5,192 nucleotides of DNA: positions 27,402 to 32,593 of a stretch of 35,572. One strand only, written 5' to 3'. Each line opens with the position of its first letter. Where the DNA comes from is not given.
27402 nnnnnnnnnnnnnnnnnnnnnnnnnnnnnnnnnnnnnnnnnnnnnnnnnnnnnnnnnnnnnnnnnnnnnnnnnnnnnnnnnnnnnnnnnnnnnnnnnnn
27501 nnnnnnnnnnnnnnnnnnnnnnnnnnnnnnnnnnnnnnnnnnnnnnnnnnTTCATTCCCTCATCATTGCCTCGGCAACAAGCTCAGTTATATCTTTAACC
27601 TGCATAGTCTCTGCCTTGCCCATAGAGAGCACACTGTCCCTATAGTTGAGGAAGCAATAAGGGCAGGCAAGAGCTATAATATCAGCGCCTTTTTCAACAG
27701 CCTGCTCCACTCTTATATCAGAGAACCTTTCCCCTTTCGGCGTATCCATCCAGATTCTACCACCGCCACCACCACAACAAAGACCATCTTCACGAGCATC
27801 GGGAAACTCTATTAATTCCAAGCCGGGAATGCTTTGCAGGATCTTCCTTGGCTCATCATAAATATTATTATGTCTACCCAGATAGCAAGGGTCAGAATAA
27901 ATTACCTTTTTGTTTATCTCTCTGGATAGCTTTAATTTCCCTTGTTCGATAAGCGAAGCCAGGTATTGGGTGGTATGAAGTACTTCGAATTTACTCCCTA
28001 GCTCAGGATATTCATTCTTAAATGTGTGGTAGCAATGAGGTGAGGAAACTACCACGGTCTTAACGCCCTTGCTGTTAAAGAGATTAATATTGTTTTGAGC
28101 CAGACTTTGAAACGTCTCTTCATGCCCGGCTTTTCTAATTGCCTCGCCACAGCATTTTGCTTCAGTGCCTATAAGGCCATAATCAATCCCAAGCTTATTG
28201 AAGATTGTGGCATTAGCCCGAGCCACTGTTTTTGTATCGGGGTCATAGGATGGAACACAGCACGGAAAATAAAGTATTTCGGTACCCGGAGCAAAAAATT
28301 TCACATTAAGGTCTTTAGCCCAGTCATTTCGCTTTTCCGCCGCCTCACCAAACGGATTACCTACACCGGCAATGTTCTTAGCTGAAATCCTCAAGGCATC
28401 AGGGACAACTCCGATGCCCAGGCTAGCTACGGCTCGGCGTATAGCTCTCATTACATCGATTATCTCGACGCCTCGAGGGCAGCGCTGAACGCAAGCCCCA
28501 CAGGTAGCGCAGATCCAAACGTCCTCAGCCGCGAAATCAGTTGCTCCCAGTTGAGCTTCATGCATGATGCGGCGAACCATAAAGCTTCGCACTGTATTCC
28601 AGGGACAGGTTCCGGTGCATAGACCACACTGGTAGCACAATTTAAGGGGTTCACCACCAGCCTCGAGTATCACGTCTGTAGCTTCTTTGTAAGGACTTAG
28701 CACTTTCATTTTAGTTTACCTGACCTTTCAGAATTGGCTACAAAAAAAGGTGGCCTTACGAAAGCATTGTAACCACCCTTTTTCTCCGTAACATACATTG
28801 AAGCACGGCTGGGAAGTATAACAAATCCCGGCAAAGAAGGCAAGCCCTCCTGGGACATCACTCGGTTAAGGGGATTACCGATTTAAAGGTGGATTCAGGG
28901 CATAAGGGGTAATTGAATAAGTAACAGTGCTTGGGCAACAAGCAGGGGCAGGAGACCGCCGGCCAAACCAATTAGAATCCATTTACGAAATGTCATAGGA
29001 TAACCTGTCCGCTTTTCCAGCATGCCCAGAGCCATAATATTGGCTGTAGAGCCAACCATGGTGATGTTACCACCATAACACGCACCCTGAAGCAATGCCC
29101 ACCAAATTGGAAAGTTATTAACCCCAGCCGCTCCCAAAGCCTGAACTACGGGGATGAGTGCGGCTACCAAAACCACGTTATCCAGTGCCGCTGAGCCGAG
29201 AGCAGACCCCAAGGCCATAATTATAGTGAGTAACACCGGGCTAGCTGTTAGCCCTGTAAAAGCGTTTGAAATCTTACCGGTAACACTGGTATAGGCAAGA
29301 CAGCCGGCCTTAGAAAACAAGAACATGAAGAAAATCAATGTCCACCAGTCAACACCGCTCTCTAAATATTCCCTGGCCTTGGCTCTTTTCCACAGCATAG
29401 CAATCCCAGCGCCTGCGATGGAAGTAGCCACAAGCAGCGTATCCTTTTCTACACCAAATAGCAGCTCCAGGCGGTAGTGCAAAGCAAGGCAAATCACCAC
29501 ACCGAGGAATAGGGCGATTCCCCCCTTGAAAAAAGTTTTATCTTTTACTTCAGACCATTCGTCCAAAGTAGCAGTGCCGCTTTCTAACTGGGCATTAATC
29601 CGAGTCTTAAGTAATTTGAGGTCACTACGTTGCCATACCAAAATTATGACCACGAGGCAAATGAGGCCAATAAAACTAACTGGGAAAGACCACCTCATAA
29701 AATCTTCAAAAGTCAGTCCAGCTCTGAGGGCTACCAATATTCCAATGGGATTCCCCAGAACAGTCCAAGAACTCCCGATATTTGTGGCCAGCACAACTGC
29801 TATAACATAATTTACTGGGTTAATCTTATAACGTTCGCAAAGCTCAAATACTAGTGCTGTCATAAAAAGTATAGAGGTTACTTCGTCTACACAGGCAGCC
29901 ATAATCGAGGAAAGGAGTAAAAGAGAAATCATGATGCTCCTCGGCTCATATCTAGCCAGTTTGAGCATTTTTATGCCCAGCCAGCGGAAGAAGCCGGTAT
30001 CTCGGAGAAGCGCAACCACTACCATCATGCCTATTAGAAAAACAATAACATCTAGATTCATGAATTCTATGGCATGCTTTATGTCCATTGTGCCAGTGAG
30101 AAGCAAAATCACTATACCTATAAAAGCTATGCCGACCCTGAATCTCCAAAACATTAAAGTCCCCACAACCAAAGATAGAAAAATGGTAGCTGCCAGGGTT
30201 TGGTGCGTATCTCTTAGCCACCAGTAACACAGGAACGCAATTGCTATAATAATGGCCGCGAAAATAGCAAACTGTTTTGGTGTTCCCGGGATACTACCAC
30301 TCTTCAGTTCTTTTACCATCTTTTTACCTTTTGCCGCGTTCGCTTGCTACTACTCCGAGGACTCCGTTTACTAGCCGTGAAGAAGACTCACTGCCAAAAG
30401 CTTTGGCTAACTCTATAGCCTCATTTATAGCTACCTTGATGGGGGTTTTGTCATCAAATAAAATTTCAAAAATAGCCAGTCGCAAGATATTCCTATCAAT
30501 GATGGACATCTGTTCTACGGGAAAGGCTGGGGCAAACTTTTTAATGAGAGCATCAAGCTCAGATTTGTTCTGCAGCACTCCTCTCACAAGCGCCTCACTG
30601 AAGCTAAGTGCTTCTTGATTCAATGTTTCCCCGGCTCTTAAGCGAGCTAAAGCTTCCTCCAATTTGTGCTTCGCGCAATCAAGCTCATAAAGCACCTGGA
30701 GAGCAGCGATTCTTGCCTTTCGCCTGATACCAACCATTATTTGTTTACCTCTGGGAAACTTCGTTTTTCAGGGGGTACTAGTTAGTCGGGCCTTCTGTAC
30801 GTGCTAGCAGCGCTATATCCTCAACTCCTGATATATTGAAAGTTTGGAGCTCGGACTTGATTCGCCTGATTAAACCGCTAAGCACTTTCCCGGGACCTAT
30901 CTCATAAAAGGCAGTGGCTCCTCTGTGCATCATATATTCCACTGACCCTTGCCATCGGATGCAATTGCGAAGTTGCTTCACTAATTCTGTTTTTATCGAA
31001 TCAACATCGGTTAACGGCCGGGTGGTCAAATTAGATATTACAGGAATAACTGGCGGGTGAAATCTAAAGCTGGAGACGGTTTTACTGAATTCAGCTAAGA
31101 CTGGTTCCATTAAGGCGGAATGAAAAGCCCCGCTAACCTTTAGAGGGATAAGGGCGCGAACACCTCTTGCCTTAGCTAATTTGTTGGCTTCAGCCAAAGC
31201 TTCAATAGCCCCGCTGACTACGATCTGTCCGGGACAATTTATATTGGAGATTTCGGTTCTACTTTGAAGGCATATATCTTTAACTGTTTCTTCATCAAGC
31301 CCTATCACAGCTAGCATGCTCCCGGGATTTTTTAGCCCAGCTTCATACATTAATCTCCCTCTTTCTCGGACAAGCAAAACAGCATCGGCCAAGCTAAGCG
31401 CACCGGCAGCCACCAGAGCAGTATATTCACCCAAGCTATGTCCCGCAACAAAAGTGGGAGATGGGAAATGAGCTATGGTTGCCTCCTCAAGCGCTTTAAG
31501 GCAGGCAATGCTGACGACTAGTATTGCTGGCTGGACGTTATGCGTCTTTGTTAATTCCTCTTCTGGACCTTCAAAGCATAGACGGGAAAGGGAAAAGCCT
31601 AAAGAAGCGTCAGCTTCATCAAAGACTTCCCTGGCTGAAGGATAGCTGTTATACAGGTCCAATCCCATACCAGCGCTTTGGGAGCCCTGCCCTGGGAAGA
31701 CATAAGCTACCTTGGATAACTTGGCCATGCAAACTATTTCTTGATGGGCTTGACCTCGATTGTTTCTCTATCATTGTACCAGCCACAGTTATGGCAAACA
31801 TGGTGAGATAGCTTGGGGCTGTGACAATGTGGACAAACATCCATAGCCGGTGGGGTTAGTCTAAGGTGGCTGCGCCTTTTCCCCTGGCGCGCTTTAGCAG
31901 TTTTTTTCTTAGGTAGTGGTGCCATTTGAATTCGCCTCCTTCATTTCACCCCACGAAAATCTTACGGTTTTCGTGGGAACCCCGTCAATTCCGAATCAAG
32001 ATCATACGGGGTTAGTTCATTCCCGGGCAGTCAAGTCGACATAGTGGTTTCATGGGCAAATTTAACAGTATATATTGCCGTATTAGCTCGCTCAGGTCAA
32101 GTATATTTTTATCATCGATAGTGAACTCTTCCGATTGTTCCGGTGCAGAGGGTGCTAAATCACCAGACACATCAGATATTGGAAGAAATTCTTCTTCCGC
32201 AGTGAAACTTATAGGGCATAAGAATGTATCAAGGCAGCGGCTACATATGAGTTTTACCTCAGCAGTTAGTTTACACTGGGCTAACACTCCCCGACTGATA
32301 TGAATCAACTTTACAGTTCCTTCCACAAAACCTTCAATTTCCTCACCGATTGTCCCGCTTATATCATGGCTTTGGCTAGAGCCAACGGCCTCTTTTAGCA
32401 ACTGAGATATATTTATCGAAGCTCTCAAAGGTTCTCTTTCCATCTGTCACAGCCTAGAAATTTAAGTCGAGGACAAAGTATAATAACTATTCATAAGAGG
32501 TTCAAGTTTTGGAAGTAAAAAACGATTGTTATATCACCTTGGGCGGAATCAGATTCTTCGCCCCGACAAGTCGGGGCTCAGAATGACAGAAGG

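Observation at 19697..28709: One tightly coupled operon joins a [NiFe] hydrogenase (MvhAGD), an HdrA/HdrCB module and an NfnAB transhydrogenase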

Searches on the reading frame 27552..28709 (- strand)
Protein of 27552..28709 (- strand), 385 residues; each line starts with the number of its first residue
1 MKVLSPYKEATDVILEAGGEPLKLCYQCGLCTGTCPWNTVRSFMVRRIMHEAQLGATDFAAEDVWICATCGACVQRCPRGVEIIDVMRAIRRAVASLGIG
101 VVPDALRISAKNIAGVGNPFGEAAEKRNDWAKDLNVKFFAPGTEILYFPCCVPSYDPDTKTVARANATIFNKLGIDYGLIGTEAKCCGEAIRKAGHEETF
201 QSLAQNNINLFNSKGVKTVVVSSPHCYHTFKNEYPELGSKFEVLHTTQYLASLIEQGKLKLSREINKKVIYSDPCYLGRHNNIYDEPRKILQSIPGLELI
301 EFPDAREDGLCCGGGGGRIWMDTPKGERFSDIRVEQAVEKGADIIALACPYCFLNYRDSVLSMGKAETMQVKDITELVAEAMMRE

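Call 3: search_protein_families(library=pfam, proteins=[window:27552-28709:-], max_evalue=0.001)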
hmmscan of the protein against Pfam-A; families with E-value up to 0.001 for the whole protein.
window:27552-28709:- (385 aa): 8 families
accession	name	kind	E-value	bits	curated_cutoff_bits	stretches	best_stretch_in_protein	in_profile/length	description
PF02754.22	CCG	-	9.2e-32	109.4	20.6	2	270-355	2-83/85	Cysteine-rich domain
PF13183.11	Fer4_8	-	2.5e-09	38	27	1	22-81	2-68/68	4Fe-4S dicluster domain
PF13187.11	Fer4_9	-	2.7e-09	37.4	27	1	25-80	2-50/52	4Fe-4S dicluster domain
PF13237.11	Fer4_10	-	4e-07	30.3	25.5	1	23-78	7-53/53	4Fe-4S dicluster domain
PF13534.11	Fer4_17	-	6e-07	30.4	22.2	1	25-81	2-60/61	4Fe-4S dicluster domain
PF12838.12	Fer4_7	-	2.1e-06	28.5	27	1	25-81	2-52/52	4Fe-4S dicluster domain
PF25160.1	LdpA_Fe-S-bd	-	5.5e-05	23.3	27.6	0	19-43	22-46/49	LdpA Fe-S cluster-binding domain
PF13484.11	Fer4_16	-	0.00013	23.1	30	0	23-38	51-66/66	4Fe-4S double cluster binding domain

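Call 4: search_protein_families(library=ncbifam, proteins=[window:27552-28709:-], max_evalue=0.001)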
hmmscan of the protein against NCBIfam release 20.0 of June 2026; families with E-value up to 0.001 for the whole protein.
window:27552-28709:- (385 aa): 25 families
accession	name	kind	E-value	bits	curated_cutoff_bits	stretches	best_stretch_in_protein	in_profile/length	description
NF004898.0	PRK06259.1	equivalog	2.5e-45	155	385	1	20-381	131-487/488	fumarate reductase (CoM/CoB) subunit TfrB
NF045670.1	quin_L_LdhH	equivalog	2.3e-27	95.6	800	1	129-378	453-705/706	L-lactate dehydrogenase (quinone) large subunit LdhH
TIGR03290.1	CoB_CoM_SS_C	equivalog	2.7e-24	85.8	160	1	23-117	2-96/144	CoB--CoM heterodisulfide reductase subunit C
NF045724.1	ferredox_TmcB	equivalog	1.9e-23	82.7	735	1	65-382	99-428/430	electron transfer complex ferredoxin TmcB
NF008369.0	PRK11168.1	equivalog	3.1e-23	82.3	278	1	140-316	164-338/401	anaerobic glycerol-3-phosphate dehydrogenase subunit C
NF045663.1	diclust_near_Sec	equivalog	6.7e-20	70.8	530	1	27-365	310-623/759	pyridine nucleotide-disulfide oxidoreductase/dicluster-binding protein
NF045796.1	DsrK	equivalog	6e-19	68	400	1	65-323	118-379/453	sulfate reduction electron transfer complex DsrMKJOP subunit DsrK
NF038018.1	qmoC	equivalog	2e-16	60.4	300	1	14-94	9-91/360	quinone-interacting membrane-bound oxidoreductase complex subunit QmoC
TIGR03379.1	glycerol3P_GlpC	equivalog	3e-14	52.6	279.9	1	143-314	162-333/397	anaerobic glycerol-3-phosphate dehydrogenase subunit GlpC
NF045711.1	sulf_resp_HmcF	equivalog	5.8e-14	51.7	750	1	240-358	306-427/457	sulfate respiration complex iron-sulfur protein HmcF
NF008434.0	PRK11274.1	equivalog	2e-13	50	333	1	150-353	176-385/409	glycolate oxidase subunit GlcF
TIGR00314.1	cdhA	equivalog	6.3e-09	34.2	781.3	1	20-90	396-462/784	CO dehydrogenase/acetyl-CoA synthase complex subunit alpha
NF041779.1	hetero_SS_HdrC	equivalog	1.1e-08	34.8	350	1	22-101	30-110/198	ferredoxin:CoB-CoM heterodisulfide reductase subunit HdrC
NF041890.1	hdrC_Methbact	equivalog_domain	1.2e-08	34.7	270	1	22-98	28-105/192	ferredoxin:CoB-CoM heterodisulfide reductase subunit HdrC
TIGR03288.1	CoB_CoM_SS_B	equivalog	2.3e-08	33.6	345.15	1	306-357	187-238/290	CoB--CoM heterodisulfide reductase subunit B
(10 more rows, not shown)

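Call 52: search_solved_structures(query=window:27552-28709:-, max_evalue=0.00001, show_alignments=0)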
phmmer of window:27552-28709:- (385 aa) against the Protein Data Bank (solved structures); distinct sequences matched with E-value up to 0.00001: 9.
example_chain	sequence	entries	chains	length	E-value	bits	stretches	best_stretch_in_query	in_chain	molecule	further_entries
9ojn_A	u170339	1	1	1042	6.4e-61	209.8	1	62-378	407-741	Iron-sulfur-binding reductase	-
8rvv_C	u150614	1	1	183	7e-21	78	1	8-103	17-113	H(2):CoB-CoM heterodisulfide,ferredoxin reductase subunit C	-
8rvu_c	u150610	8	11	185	7.2e-21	78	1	8-103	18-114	H(2):CoB-CoM heterodisulfide,ferredoxin reductase subunit C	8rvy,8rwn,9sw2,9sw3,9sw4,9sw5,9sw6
5odc_C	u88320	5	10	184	2.1e-19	73.2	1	21-98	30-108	Heterodisulfide reductase, subunit C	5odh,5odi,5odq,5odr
9sfi_E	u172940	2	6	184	1e-18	70.9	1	19-106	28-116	H(2)/formate:CoB-CoM heterodisulfide,ferredoxin reductase subunit C2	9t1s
7bkb_C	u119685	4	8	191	3e-16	62.8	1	9-94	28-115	CoB--CoM heterodisulfide reductase subunit C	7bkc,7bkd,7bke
5odc_B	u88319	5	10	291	2e-06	30.5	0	308-360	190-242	Heterodisulfide reductase, subunit B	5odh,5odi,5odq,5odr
8rvv_B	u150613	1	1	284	2e-06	30.5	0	145-357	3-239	H(2):CoB-CoM heterodisulfide,ferredoxin reductase subunit B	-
8rvu_b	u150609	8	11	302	2.3e-06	30.2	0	145-357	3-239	H(2):CoB-CoM heterodisulfide,ferredoxin reductase subunit B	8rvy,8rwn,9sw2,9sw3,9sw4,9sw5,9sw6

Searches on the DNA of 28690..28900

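Call 43: search_rna_families(source=window, start=28690, end=28900, threshold=evalue, max_evalue=1)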
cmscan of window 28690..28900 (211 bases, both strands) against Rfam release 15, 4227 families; matches with E-value up to 1: 1.
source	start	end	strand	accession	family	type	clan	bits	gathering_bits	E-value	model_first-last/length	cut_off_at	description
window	28737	28828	-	RF02056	STnc390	Gene; sRNA;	-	16.6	50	0.33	1-60/60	no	Salmonella sRNA STnc390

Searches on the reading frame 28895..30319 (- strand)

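Call 3: search_protein_families(library=pfam, proteins=[window:28895-30319:-], max_evalue=0.001)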
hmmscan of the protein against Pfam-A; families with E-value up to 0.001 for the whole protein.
window:28895-30319:- (474 aa): 2 families
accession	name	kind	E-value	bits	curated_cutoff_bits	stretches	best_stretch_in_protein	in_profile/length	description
PF03600.22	CitMHS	-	3.9e-49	168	31.9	1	58-410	8-334/336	Citrate transporter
PF00939.25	Na_sulph_symp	-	6e-10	39.2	27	1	46-230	271-466/472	Sodium:sulfate symporter transmembrane region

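Call 4: search_protein_families(library=ncbifam, proteins=[window:28895-30319:-], max_evalue=0.001)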
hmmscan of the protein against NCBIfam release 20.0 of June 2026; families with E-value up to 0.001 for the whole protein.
window:28895-30319:- (474 aa): 5 families
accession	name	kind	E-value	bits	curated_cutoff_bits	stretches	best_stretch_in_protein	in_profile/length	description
NF040989.1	MamN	equivalog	6.4e-25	87.8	500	1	51-435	13-389/437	magnetosome biogenesis transporter MamN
NF011980.0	PRK15445.1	subfamily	6e-15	55.2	457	1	41-470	3-426/430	arsenical efflux pump membrane protein ArsB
TIGR00785.1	dass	subfamily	3.6e-13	49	198.6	2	48-229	252-443/444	DASS family sodium-coupled anion symporter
TIGR00935.1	2a45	subfamily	2.3e-10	40.2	415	1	42-461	2-415/426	arsenite/antimonite efflux transporter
NF033877.0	arsB_Sta_pI258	exception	1.7e-09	37.3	760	1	42-453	4-409/429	arsenite efflux transporter membrane subunit ArsB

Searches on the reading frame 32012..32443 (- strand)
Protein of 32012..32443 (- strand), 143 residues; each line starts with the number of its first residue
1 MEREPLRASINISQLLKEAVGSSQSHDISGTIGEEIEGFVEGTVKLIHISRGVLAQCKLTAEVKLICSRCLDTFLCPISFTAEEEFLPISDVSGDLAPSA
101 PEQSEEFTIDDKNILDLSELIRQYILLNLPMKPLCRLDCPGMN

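Call 53: search_protein_families(library=pfam, proteins=[window:32012-32443:-], max_evalue=0.000001)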
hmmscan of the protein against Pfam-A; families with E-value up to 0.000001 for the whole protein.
window:32012-32443:- (143 aa): 1 family
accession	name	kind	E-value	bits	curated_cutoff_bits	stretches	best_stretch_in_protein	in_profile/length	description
PF02620.22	YceD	-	7.1e-18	65.2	33.2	1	56-141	2-85/119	Large ribosomal RNA subunit accumulation protein YceD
